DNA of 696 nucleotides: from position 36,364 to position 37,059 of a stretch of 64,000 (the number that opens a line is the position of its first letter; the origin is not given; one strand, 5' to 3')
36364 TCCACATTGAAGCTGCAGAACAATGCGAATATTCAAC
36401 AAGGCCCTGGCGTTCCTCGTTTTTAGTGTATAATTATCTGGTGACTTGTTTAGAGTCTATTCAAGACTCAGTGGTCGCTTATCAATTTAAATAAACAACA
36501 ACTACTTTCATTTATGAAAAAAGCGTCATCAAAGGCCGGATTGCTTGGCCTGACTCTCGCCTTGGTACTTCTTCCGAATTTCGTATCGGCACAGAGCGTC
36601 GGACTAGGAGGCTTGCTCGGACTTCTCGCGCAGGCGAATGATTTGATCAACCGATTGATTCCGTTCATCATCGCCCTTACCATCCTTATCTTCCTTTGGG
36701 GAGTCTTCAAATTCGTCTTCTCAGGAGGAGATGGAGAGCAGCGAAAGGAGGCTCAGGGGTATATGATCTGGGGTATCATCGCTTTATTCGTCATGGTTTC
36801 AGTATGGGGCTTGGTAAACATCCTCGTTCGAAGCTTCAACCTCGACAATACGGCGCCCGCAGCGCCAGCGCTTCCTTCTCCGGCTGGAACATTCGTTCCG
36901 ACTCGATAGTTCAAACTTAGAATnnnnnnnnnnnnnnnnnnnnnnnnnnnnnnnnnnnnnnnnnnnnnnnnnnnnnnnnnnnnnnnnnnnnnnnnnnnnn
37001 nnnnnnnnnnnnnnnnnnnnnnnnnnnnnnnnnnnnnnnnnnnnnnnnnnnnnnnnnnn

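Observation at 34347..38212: Tandem array of six VirB2/TrbC-like (T4SS-pilin-type) paralogs with no secretion ATPase in sight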

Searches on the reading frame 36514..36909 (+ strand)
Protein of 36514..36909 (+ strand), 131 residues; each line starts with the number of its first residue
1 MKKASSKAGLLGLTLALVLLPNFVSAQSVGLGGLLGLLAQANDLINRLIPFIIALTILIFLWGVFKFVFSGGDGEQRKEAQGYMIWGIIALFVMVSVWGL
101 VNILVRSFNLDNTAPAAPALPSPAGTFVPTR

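Call 3: search_protein_families(library=pfam, proteins=[window:36514-36906:+], max_evalue=1)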
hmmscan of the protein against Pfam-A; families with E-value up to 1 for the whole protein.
window:36514-36906:+ (131 aa): 3 families
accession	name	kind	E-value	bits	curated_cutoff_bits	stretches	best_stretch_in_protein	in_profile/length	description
PF18895.5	T4SS_pilin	-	4.6e-08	33.5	26.6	1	52-104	20-71/71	Type IV secretion system pilin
PF19764.4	DUF6251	-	0.29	11.4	26.5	0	88-111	89-111/126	Family of unknown function (DUF6251)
PF01988.24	VIT1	-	0.69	10.1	28.1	1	23-94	138-209/214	VIT family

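Call 4: search_protein_families(library=ncbifam, proteins=[window:36514-36906:+], max_evalue=1)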
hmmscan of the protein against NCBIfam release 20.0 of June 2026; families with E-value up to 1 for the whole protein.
window:36514-36906:+ (131 aa): 3 families
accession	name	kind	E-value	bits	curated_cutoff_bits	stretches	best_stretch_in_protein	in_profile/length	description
NF045849.1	ICE_MMCAP2_0565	equivalog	8e-06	25.5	40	1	42-105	14-77/80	Mbov_0395 family pilin-like conjugal transfer protein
NF002322.0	PRK01265.1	equivalog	0.21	11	275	1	49-109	162-218/325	zinc metalloprotease HtpX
TIGR03943.1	TIGR03943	equivalog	0.23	10.8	88.8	1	46-94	11-67/221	TIGR03943 family putative permease subunit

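Call 14: find_encoding_contigs(protein=window:36514-36909:+, flank=10000, max_places=6)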
Protein window:36514-36909:+ (131 aa): 2 contigs read that carry it; 2 places shown.
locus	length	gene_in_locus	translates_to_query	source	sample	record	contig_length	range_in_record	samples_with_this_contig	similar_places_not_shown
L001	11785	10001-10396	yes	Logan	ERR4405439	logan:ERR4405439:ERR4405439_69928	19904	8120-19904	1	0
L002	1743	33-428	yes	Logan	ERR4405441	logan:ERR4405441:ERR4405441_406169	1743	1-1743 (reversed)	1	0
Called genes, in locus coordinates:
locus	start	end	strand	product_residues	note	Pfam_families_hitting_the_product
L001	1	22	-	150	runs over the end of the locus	-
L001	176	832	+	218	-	PF13483:Lactamase_B_3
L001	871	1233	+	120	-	-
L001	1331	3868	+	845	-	PF00521:DNA_topoisoIV, PF03989:DNA_gyraseA_C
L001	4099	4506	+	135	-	-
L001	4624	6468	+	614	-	PF00005:ABC_tran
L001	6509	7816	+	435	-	PF01547:SBP_bac_1, PF13416:SBP_bac_8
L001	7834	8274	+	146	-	-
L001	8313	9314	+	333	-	PF18895:T4SS_pilin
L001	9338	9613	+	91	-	PF18895:T4SS_pilin (weak)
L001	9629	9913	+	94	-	PF18895:T4SS_pilin (weak)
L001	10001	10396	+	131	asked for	PF18895:T4SS_pilin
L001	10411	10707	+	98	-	PF18895:T4SS_pilin (weak)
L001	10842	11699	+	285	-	-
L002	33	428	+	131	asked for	PF18895:T4SS_pilin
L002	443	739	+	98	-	PF18895:T4SS_pilin (weak)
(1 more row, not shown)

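Call 36: find_homologous_proteins(query=window:36514-36906:+, max_evalue=0.001)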
Query window:36514-36906:+ (131 aa): 544 proteins with E <= 0.001 among 910 candidates; the best 120 are listed.
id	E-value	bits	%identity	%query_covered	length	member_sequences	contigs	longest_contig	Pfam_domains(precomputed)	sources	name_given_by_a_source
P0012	1.2e-67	244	93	96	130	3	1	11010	PF18895.6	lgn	-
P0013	7.1e-63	228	91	85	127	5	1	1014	PF18895.6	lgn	-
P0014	1.2e-61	224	89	87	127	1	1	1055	PF18895.6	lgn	-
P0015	1.2e-60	221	88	89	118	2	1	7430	PF18895.6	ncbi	-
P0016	7.1e-59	215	77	100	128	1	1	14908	PF18895.6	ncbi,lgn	-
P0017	1.7e-57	211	81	95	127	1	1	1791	PF18895.6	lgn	-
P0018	4.7e-51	190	72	100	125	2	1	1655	PF18895.6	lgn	-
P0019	4.9e-51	190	77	85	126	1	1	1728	PF18895.6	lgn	-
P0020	1.1e-50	189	72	86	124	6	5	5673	PF18895.6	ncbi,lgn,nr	ncbi:MAG: hypothetical protein QG568_543 [Patescibacteria group bacterium]|nr:hypothetical protein [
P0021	2.7e-50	188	72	97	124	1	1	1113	PF18895.6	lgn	-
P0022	5.2e-50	187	71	100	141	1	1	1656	PF18895.6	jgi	jgi:hypothetical protein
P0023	7.0e-50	186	77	87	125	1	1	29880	PF18895.6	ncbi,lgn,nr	ncbi:MAG: hypothetical protein FGM57_02465 [Candidatus Taylorbacteria bacterium]|nr:hypothetical pro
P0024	7.7e-50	186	73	97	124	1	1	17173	PF18895.6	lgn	-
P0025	9.7e-50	186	71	97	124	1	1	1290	PF18895.6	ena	-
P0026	1.9e-49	185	67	100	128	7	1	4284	PF18895.6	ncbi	-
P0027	4.1e-49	184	72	97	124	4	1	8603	PF18895.6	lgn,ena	-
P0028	4.6e-49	184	86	67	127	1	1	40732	PF18895.6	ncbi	-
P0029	4.9e-49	184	77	77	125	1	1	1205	PF18895.6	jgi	jgi:Type IV secretion system pilin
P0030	5.8e-49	183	72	98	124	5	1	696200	PF18895.6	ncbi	-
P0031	6.5e-49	183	76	87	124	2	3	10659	PF18895.6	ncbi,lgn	-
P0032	9.1e-49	183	76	82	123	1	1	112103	PF18895.6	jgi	jgi:fumarate reductase subunit D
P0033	9.9e-49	183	72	97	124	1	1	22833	PF18895.6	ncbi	-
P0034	1.4e-48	182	71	97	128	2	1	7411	PF18895.6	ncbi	-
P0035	1.4e-48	182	74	92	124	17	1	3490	PF18895.6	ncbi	-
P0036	1.7e-48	182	71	97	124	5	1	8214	PF18895.6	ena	-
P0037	4.7e-48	180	77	75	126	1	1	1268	PF18895.6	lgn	-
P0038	6.3e-48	180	70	99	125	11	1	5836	PF18895.6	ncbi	-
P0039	6.7e-48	180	69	97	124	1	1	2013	PF18895.6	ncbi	-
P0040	9.5e-48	179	71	97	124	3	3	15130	PF18895.6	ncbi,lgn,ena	-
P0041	9.7e-48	179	69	97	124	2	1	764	PF18895.6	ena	-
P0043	4.4e-47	177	72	97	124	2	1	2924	PF18895.6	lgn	-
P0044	8.5e-47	176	65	100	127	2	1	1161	PF18895.6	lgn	-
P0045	2.4e-46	175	67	98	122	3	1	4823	PF18895.6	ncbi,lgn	-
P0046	3.8e-46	174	70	87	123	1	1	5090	PF18895.6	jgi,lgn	-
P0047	4.8e-46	174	77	78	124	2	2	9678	PF18895.6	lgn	-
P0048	2.3e-45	172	75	76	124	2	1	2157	PF18895.6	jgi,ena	jgi:hypothetical protein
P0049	9.4e-45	170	66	97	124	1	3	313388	PF18895.6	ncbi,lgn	-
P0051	3.8e-44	168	67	99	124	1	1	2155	PF18895.6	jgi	-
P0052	4.2e-44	168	75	85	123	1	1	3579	PF18895.6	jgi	jgi:hypothetical protein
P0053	6.8e-44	167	71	76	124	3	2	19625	PF18895.6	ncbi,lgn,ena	-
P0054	3.0e-43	165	66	97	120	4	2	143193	PF18895.6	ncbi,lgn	-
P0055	1.1e-42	163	67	97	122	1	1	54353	PF18895.6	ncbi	-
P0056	1.1e-42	163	72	79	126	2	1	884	PF18895.6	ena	-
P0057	2.1e-42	162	64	98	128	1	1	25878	PF18895.6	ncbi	-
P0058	3.4e-42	161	70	78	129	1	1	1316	PF18895.6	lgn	-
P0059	3.5e-42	161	66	97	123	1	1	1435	PF18895.6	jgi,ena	-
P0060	5.4e-42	161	67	86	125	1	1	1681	PF18895.6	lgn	-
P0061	6.1e-42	161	65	97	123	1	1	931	PF18895.6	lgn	-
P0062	1.1e-41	160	63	100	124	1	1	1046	PF18895.6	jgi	jgi:fumarate reductase subunit D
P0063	1.1e-41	160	72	74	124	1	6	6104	PF18895.6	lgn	-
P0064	1.5e-41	159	71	74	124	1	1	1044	PF18895.6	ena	-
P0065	2.4e-41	159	65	97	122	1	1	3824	PF18895.6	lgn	-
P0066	2.9e-41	158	66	92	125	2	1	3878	PF18895.6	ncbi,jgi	jgi:ribose/xylose/arabinose/galactoside ABC-type transport system permease subunit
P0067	2.9e-41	158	68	86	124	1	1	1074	PF18895.6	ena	-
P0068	3.1e-41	158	64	100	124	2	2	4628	PF18895.6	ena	-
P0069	5.6e-41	158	68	86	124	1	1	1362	PF18895.6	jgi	jgi:hypothetical protein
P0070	5.9e-41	157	71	75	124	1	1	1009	PF18895.6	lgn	-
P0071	6.8e-41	157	64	99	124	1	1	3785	PF18895.6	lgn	-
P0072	1.9e-40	156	69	85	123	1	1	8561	PF18895.6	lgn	-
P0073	2.3e-40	156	65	97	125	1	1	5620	PF18895.6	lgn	-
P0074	2.9e-40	155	65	97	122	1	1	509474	PF18895.6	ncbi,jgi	ncbi:MAG: hypothetical protein RL094_601 [Candidatus Parcubacteria bacterium]|jgi:uncharacterized me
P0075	3.3e-40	155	66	89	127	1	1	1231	PF18895.6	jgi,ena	jgi:uncharacterized membrane protein YidH (DUF202 family)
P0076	4.2e-40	155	62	99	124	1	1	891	PF18895.6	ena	-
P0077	5.1e-40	154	71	74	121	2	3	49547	PF18895.6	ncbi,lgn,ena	-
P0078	8.1e-40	154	63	93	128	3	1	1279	PF18895.6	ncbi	-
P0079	1.4e-39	153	63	93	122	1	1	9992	PF18895.6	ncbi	-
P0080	1.5e-39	153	63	94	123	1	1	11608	PF18895.6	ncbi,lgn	-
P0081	2.8e-39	152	64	92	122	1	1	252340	PF18895.6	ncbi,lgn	ncbi:MAG: pilin [Patescibacteria group bacterium]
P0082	4.6e-39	151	61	93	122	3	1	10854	PF18895.6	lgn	-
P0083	4.9e-39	151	65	97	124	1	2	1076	PF18895.6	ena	-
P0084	7.7e-39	151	61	93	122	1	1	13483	PF18895.6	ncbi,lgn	-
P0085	1.8e-38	149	67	84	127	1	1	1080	PF18895.6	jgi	jgi:hypothetical protein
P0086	2.3e-38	149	61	97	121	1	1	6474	PF18895.6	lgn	-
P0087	2.4e-38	149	62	99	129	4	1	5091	PF18895.6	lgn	-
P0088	2.8e-38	149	63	94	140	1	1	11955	PF18895.6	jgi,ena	jgi:hypothetical protein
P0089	4.3e-38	148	61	93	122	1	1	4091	PF18895.6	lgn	-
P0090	8.6e-38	147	59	97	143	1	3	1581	PF18895.6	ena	-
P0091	1.0e-37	147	63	92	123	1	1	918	PF18895.6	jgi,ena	jgi:hypothetical protein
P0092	1.4e-37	147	65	82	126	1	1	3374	PF18895.6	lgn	-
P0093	1.5e-37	146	67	79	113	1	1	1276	PF18895.6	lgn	-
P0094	1.7e-37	146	66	85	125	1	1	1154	PF18895.6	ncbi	-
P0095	4.7e-37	145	67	73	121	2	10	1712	PF18895.6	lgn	-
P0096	5.8e-37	145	61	93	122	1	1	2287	PF18895.6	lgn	-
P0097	7.0e-37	144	64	75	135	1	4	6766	PF18895.6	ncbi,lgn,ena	-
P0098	7.3e-37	144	59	93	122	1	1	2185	PF18895.6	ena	-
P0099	7.6e-37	144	70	69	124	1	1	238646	PF18895.6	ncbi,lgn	-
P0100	9.8e-37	144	65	73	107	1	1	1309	PF18895.6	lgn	-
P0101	1.1e-36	144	59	93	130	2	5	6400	PF18895.6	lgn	-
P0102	1.2e-36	144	69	82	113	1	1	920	PF18895.6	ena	-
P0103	1.2e-36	144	55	100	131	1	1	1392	PF18895.6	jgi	jgi:hypothetical protein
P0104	2.3e-36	143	61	89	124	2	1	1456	PF18895.6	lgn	-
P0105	2.4e-36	143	46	69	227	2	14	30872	PF18895.6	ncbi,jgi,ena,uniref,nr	ncbi:hypothetical protein A3F19_01840 [Candidatus Nomurabacteria bacterium RIFCSPHIGHO2_12_FULL_37_2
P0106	2.6e-36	142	61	89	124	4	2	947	PF18895.6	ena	-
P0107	2.9e-36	142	66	78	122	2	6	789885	PF18895.6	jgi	jgi:uncharacterized membrane protein YidH (DUF202 family)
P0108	3.2e-36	142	63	85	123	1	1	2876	PF18895.6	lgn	-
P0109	5.5e-36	141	67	73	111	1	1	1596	PF18895.6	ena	-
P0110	7.4e-36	141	56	93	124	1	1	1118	PF18895.6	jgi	-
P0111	8.9e-36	141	66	85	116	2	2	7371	PF18895.6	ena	-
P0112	8.9e-36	141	57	95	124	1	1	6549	PF18895.6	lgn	-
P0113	1.3e-35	140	60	90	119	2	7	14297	PF18895.6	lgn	-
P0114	1.3e-35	140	61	89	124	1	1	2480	PF18895.6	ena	-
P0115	1.4e-35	140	64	81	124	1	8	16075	PF18895.6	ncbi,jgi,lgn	-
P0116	2.2e-35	139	67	74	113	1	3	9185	PF18895.6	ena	-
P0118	8.7e-35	138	60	85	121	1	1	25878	PF18895.6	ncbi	-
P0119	1.3e-34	137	43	100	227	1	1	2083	PF18895.6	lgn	-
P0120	1.6e-34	137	66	73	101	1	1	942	PF18895.6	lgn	-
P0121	1.9e-34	136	63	95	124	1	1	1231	PF18895.6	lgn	-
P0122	2.0e-34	136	62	74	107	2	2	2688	PF18895.6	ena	-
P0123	5.1e-34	135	66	73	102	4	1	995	PF18895.6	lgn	-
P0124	2.5e-33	133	59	79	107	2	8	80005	PF18895.6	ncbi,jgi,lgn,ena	ncbi:MAG: hypothetical protein WCQ00_03590 [bacterium]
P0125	3.0e-33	133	61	86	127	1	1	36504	PF18895.6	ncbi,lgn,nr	ncbi:MAG: hypothetical protein PHF79_00495 [Candidatus Pacebacteria bacterium]|nr:hypothetical prote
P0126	5.4e-33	132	58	79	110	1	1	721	PF18895.6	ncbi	-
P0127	1.5e-32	130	53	93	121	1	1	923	PF18895.6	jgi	jgi:uncharacterized membrane protein YidH (DUF202 family)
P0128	3.3e-32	129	64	76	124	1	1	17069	PF18895.6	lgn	-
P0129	2.1e-31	127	55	93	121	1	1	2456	PF18895.6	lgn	-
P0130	4.4e-31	126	56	76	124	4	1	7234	PF18895.6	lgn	-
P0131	4.8e-31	125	51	96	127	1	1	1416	PF18895.6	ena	-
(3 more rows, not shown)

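Call 37: find_encoding_contigs(protein=P0030, flank=10000, max_places=1)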
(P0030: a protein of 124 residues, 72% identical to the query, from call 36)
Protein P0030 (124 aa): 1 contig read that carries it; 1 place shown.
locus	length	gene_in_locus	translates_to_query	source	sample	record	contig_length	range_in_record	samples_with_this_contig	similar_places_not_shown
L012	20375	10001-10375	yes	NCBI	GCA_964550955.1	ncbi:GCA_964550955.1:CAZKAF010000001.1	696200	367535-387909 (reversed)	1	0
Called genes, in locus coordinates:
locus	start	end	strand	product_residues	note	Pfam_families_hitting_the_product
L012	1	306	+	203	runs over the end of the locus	PF01195:Pept_tRNA_hydro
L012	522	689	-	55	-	-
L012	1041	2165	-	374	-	PF21543:CvfB_2nd (faint), PF00575:S1 (weak), PF23459:S1_RRP5 (faint), PF00575:S1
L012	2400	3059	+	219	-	PF13483:Lactamase_B_3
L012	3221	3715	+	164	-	-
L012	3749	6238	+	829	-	PF00521:DNA_topoisoIV, PF03989:DNA_gyraseA_C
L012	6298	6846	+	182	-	PF01135:PCMT (faint), PF01209:Ubie_methyltran, PF02475:TRM5-TYW2_MTfase (weak), PF05175:MTS (weak), PF13847:Methyltransf_31, PF08241:Methyltransf_11, PF08242:Methyltransf_12, PF13649:Methyltransf_25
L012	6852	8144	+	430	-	PF13416:SBP_bac_8, PF01547:SBP_bac_1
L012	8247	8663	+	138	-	-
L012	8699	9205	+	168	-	PF18895:T4SS_pilin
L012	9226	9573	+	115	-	PF18895:T4SS_pilin (weak)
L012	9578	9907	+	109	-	PF18895:T4SS_pilin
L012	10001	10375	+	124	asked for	PF18895:T4SS_pilin (weak)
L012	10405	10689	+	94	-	-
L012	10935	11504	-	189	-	-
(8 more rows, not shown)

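Call 38: find_encoding_contigs(protein=P0074, flank=10000, max_places=1)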
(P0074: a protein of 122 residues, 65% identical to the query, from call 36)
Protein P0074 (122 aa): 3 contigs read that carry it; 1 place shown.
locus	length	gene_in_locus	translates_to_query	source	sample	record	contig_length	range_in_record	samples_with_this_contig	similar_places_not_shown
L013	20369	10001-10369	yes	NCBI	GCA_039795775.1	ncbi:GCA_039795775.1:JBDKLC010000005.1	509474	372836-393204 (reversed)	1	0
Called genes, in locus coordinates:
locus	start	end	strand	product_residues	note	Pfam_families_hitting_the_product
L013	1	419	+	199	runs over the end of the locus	PF01195:Pept_tRNA_hydro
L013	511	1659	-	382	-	PF21543:CvfB_2nd (faint), PF00575:S1, PF23459:S1_RRP5 (faint), PF21710:Spt6_S1 (faint), PF00575:S1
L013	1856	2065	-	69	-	-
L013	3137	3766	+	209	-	PF13483:Lactamase_B_3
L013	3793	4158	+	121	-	-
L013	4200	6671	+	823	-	PF00521:DNA_topoisoIV, PF03989:DNA_gyraseA_C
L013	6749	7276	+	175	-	PF01135:PCMT (faint), PF01209:Ubie_methyltran, PF02475:TRM5-TYW2_MTfase (weak), PF05175:MTS (weak), PF13847:Methyltransf_31, PF08241:Methyltransf_11, PF08242:Methyltransf_12 (weak), PF13649:Methyltransf_25, +2 more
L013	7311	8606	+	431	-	PF01547:SBP_bac_1, PF13416:SBP_bac_8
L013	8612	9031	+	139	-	-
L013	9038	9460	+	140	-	PF04956:TrbC (weak), PF18895:T4SS_pilin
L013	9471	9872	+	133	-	PF18895:T4SS_pilin (weak)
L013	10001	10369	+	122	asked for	PF18895:T4SS_pilin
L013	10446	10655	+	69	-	-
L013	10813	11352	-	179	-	-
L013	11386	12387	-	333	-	PF01145:Band_7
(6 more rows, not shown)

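Call 39: find_encoding_contigs(protein=P0107, flank=10000, max_places=1)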
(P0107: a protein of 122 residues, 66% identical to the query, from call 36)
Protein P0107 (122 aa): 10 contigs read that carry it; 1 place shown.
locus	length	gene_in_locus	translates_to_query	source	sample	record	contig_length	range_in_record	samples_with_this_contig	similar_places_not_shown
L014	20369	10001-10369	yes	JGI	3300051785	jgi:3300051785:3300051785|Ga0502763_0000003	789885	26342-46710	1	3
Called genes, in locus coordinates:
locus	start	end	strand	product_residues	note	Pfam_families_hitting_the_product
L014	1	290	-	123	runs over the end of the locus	PF07963:N_methyl (weak)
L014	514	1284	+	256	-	PF12686:DUF3800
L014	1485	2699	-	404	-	PF00575:S1, PF21543:CvfB_2nd (faint), PF23459:S1_RRP5 (faint), PF21710:Spt6_S1 (faint), PF00575:S1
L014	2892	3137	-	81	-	-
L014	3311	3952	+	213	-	PF13483:Lactamase_B_3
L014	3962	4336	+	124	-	-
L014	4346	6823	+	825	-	PF00521:DNA_topoisoIV, PF03989:DNA_gyraseA_C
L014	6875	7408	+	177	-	PF01209:Ubie_methyltran, PF13489:Methyltransf_23 (faint), PF13847:Methyltransf_31, PF08241:Methyltransf_11, PF08242:Methyltransf_12, PF13649:Methyltransf_25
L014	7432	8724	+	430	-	PF01547:SBP_bac_1, PF13416:SBP_bac_8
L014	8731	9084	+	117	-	PF18895:T4SS_pilin (weak)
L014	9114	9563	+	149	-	PF18895:T4SS_pilin (weak)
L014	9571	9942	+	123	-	PF18895:T4SS_pilin (weak)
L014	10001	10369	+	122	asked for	PF18895:T4SS_pilin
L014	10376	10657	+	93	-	PF18895:T4SS_pilin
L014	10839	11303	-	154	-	-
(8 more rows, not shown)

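Call 47: search_solved_structures(query=A2, max_evalue=10, show_alignments=2)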
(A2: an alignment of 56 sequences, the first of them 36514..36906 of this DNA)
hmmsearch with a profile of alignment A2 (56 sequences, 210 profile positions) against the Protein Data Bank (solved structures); distinct sequences matched with E-value up to 10: 0.

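Call 49: predict_structure(alignment_id=A2)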
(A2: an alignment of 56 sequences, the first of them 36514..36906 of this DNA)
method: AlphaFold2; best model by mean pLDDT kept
length: 131 residues; sequences in the alignment: 56
mean_pLDDT: 77.2   pTM: 0.49
mean pLDDT of the five models: 77.2, 76.8, 74.7, 73.1, 72.9
residues with pLDDT >= 90: 10; 70-90: 78; 50-70: 42; < 50: 1
segments of 3 or more residues with pLDDT < 50: none
pLDDT, mean of each block of 10 residues (from residue 1): 55 71 60 78 87 88 87 86 88 91 81 65 68 66
secondary structure, 60 per line:
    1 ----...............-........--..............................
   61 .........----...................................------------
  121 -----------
elements in order: H5-19 H21-28 H31-69 H74-108

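Call 51: fold_search(model_id=the predicted structure, library=pdb)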
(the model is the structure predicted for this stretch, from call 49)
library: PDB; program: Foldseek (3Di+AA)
matches with E <= 10: 280; with E <= 0.001: 0
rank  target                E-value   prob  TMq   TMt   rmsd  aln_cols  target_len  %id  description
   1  6cnn_A                2.3e-01  0.96  0.48  0.19  12.9       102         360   11  Cryo-EM structure of the human SK4/calmodulin channel complex in the Ca2+ bound state I (released 2018-05-02)
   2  9vub_A                3.6e-01  0.89  0.50  0.19  12.1       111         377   10  channel C complex with 3 (released 2026-03-11)
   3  9o85_A                7.5e-01  0.69  0.48  0.18  12.2       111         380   10  Cryo-EM structure of KCa2.2_I/calmodulin channel in complex with rimtuzalcap (released 2025-06-18)
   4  1k04                  8.0e-01  0.15  0.25  0.24  18.2       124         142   14  Crystal Structure of the Focal Adhesion Targeting Domain of Focal Adhesion Kinase (released 2002-01-30)
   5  9vub_C                8.5e-01  0.72  0.47  0.18  11.3       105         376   11  channel C complex with 3 (released 2026-03-11)
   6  6zsh_A                9.1e-01  0.38  0.32  0.42   5.6        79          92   14  The mechanism of activation of the actin binding protein EHBP1 by Rab8 family members (released 2020-09-02)
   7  6zsh_C                1.0e+00  0.38  0.33  0.47   5.6        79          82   14  The mechanism of activation of the actin binding protein EHBP1 by Rab8 family members (released 2020-09-02)
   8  7egm_A                1.0e+00  0.25  0.29  0.32   6.0        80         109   21  The SRM module of SWI/SNF-nucleosome complex (released 2022-01-12)
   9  7w7z                  1.0e+00  0.18  0.31  0.28  18.0       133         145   16  Crystal Structure of human Focal Adhesion Targeting (FAT) domain of the Focal Adhesion Kinase (released 2022-12-21)
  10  9y5q_A                1.3e+00  0.60  0.50  0.20  13.1       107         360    9  Cryo EM structure of KCa3.1_R355K_I/calmodulin channel in complex with rimtuzalcap (released 2025-10-15)
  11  5ie9_C                1.4e+00  0.54  0.29  0.39   8.8        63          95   13  Crystal structure of the Bacillus-conserved MazG protein, a nucleotide pyrophosphohydrolase (released 2016-03-30)
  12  6s1k_E                1.5e+00  0.72  0.46  0.57   3.0        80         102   12  E. coli Core Signaling Unit, carrying QQQQ receptor mutation (released 2020-01-22)
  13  5ie9_A                1.6e+00  0.66  0.31  0.43   8.6        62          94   11  Crystal structure of the Bacillus-conserved MazG protein, a nucleotide pyrophosphohydrolase (released 2016-03-30)
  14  4jav_A                1.7e+00  0.63  0.43  0.25   5.5        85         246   15  Structural basis of a rationally rewired protein-protein interface (HK853wt and RR468mutant V13P, L14I, I17M and N21V) (released 2013-09-04)
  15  6x89_4L               1.8e+00  0.66  0.34  0.50   5.5        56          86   18  Vigna radiata mitochondrial complex I* (released 2020-09-02)
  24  8dfu_0                2.3e+00  0.54  0.44  0.63   4.4        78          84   14  Cryo-EM structure of conjugation pili from Aeropyrum pernix (released 2023-03-22)
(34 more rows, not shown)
